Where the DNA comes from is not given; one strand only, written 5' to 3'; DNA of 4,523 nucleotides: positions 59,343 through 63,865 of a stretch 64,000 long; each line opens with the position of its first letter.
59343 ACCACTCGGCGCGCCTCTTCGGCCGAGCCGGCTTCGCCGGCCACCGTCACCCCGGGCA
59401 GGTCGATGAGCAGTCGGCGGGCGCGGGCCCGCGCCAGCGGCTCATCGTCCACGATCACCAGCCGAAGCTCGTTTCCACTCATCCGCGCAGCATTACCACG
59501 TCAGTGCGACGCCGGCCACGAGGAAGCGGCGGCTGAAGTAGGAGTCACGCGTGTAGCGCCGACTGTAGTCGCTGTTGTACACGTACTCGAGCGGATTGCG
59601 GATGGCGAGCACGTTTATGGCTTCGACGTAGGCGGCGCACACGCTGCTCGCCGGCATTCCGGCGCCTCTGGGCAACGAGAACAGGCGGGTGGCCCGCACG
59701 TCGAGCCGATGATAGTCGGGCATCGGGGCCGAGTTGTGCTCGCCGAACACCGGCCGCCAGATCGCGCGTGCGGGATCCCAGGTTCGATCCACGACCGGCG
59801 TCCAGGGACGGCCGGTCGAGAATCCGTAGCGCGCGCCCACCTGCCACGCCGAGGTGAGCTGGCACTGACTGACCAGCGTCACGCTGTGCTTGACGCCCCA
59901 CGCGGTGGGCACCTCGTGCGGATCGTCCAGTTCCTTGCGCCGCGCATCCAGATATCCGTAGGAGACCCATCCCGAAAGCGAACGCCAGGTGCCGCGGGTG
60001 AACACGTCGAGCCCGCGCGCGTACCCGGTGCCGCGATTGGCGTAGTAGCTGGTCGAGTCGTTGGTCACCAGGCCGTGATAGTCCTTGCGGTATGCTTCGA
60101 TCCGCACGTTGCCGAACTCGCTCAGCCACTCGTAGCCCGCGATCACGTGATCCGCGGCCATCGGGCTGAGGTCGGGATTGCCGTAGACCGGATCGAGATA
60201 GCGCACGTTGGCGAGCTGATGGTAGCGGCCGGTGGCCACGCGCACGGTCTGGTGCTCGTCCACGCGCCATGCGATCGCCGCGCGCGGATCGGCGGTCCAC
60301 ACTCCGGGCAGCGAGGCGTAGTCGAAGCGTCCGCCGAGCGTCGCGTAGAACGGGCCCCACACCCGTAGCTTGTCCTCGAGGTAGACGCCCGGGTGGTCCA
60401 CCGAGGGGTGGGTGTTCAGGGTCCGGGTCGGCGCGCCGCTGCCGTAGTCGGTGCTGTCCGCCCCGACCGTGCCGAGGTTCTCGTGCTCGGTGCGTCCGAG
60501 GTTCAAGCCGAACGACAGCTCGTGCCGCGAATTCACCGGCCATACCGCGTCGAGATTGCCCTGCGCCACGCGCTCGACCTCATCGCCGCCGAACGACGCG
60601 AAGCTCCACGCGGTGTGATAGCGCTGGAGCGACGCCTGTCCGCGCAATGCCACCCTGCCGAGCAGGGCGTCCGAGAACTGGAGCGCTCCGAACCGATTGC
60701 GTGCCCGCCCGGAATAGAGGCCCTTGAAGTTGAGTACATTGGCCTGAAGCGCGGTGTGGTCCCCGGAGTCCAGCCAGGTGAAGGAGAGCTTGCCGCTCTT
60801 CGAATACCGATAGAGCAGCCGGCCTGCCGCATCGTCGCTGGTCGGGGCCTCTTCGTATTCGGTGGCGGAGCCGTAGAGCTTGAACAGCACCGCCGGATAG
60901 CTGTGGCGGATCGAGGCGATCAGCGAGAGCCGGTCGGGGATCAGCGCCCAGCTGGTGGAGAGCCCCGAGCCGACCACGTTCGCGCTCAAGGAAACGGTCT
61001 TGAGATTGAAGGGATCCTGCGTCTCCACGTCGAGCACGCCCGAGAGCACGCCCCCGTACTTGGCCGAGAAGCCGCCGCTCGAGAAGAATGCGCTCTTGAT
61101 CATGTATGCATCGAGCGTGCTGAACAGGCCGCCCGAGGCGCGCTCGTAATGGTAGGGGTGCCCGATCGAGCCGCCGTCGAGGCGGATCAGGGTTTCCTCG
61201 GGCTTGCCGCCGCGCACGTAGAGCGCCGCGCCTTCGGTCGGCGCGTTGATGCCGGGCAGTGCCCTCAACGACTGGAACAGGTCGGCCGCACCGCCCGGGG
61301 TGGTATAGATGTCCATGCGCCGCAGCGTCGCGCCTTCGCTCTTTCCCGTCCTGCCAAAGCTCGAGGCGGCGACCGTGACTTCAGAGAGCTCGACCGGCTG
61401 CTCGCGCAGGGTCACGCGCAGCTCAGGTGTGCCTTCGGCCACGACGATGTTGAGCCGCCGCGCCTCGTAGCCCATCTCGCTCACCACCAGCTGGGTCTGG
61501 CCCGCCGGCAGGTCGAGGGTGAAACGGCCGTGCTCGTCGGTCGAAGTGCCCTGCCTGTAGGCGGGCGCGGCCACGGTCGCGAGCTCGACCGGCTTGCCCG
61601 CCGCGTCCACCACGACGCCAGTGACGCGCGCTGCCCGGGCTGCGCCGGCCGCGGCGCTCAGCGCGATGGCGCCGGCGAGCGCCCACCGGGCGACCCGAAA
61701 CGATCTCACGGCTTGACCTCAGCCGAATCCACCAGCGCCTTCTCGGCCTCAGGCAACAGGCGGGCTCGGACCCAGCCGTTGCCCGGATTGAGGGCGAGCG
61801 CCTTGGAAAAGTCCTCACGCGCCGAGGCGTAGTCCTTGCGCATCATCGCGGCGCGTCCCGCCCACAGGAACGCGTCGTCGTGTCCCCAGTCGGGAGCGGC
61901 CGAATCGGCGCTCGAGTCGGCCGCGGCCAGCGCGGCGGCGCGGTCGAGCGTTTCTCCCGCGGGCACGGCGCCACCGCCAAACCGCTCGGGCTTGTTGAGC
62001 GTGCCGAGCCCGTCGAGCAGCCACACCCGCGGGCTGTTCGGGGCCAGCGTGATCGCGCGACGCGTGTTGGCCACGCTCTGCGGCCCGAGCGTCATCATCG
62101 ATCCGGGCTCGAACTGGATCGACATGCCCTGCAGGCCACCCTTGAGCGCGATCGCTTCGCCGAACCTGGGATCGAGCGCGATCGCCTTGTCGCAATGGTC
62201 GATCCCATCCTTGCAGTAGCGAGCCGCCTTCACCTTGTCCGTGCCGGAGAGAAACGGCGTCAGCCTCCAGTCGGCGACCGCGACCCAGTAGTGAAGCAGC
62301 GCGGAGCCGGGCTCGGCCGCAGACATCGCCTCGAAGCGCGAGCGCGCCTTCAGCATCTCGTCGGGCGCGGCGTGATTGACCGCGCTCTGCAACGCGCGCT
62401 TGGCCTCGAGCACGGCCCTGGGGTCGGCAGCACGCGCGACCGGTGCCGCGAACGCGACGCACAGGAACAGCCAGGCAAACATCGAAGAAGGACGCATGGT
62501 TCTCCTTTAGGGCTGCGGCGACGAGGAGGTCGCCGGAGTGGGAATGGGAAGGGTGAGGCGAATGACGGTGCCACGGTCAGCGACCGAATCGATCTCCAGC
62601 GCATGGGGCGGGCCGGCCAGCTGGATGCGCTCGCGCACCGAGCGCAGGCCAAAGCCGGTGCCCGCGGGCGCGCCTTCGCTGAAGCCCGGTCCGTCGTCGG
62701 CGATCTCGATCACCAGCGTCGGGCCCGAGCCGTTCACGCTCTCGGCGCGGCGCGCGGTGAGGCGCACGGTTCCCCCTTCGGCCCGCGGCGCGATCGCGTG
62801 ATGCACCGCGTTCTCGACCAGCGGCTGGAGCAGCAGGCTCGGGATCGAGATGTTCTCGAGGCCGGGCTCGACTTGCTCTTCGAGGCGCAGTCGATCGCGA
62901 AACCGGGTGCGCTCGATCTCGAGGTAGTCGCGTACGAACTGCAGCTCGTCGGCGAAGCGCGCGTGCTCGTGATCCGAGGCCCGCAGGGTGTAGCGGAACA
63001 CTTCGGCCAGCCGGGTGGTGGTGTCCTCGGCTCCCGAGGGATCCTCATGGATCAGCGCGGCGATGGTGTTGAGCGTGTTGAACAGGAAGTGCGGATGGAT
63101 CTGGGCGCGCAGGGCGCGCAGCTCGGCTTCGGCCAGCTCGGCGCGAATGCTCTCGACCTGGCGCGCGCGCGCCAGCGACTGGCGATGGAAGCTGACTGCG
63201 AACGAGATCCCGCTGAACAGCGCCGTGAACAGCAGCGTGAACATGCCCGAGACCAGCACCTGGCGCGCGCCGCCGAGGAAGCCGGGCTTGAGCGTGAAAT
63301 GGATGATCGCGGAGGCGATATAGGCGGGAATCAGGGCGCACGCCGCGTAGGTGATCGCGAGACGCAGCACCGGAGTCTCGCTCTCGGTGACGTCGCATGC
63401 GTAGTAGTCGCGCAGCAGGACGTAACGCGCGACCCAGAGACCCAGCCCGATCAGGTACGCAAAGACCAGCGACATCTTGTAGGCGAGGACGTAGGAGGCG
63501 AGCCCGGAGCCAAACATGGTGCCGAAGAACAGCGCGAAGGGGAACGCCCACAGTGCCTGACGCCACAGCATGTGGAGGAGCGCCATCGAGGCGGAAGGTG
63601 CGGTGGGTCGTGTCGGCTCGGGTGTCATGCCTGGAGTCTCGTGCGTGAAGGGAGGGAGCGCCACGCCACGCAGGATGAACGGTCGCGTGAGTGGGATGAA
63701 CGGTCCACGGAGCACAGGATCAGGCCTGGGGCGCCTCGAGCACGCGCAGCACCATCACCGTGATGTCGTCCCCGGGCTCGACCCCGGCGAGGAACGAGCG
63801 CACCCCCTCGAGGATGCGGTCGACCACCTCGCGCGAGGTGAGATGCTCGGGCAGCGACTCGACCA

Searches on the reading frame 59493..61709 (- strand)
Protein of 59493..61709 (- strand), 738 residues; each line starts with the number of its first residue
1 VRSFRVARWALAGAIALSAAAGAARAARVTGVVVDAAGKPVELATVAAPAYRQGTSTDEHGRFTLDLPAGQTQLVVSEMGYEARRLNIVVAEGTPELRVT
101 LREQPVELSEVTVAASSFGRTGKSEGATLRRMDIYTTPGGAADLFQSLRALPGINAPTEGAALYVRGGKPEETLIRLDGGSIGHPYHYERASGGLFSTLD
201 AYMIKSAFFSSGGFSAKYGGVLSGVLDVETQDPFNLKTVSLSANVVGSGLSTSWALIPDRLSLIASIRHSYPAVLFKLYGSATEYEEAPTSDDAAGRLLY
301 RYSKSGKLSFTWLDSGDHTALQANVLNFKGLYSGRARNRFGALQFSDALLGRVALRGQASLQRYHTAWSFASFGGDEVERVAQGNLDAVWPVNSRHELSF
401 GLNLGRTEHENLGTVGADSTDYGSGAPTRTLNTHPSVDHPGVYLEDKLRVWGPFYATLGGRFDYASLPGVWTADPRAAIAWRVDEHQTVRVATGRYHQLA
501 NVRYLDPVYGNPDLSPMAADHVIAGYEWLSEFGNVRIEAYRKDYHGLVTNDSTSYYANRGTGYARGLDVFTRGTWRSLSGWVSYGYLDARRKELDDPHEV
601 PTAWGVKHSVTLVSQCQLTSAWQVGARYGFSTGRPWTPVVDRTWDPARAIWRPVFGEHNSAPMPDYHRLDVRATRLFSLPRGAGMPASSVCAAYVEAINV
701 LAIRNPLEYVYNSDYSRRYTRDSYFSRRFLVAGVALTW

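Call 57: search_protein_families(library=ncbifam, proteins=[window:59493-61709:-], max_evalue=0.001)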
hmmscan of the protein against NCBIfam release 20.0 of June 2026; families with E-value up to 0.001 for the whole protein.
window:59493-61709:- (738 aa): 6 families
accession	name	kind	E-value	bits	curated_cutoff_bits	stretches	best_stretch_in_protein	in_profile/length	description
TIGR04056.1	OMP_RagA_SusC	subfamily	4.4e-13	48.5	368.25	1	28-115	2-85/981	SusC/RagA family TonB-linked outer membrane protein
TIGR01779.1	TonB-B12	equivalog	2.4e-09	36.3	599.7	1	142-593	63-508/614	TonB-dependent vitamin B12 receptor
NF007926.1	PRK10641.1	equivalog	3.9e-09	35.6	836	1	429-596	349-516/617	TonB-dependent vitamin B12 receptor BtuB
NF052345.1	S_layer_anammox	exception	0.00021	18.8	1400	1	20-103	1305-1393/1596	Kustd1514 family S-layer glycoprotein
TIGR01782.1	TonB-Xanth-Caul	subfamily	0.0004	18.8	310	0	509-560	637-689/868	TonB-dependent receptor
NF040788.1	S-lay_SlaB_Mtsph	equivalog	0.00077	18.5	700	0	27-114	121-208/416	S-layer protein SlaB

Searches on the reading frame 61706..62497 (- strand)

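Call 57: search_protein_families(library=ncbifam, proteins=[window:61706-62497:-], max_evalue=0.001)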
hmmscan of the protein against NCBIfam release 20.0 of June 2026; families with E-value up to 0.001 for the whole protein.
window:61706-62497:- (263 aa): 1 family
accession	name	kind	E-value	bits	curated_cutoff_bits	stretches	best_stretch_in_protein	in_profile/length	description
TIGR02917.1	PEP_TPR_lipo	equivalog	0.00091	17.2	312.2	0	208-241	466-499/899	XrtA/PEP-CTERM system TPR-repeat protein PrsT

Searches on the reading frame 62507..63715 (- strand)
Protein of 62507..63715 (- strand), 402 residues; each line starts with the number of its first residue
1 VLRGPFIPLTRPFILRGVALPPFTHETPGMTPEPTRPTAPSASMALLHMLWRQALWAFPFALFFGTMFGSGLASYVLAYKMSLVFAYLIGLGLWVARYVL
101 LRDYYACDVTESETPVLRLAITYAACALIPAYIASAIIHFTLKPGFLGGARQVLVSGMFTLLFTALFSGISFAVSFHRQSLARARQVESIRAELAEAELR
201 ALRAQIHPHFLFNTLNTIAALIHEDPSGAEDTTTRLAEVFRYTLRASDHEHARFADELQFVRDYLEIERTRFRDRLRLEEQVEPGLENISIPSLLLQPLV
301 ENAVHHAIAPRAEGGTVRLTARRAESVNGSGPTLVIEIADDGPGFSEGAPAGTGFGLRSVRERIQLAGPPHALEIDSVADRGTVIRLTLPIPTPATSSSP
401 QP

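Call 57: search_protein_families(library=ncbifam, proteins=[window:62507-63715:-], max_evalue=0.001)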
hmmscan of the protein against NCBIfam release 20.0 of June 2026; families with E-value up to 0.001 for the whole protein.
window:62507-63715:- (402 aa): 1 family
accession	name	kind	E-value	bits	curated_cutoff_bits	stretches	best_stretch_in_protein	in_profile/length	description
NF008649.0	PRK11644.1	equivalog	2.4e-05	23.3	408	1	297-390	418-495/499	signal transduction histidine-protein kinase/phosphatase UhpB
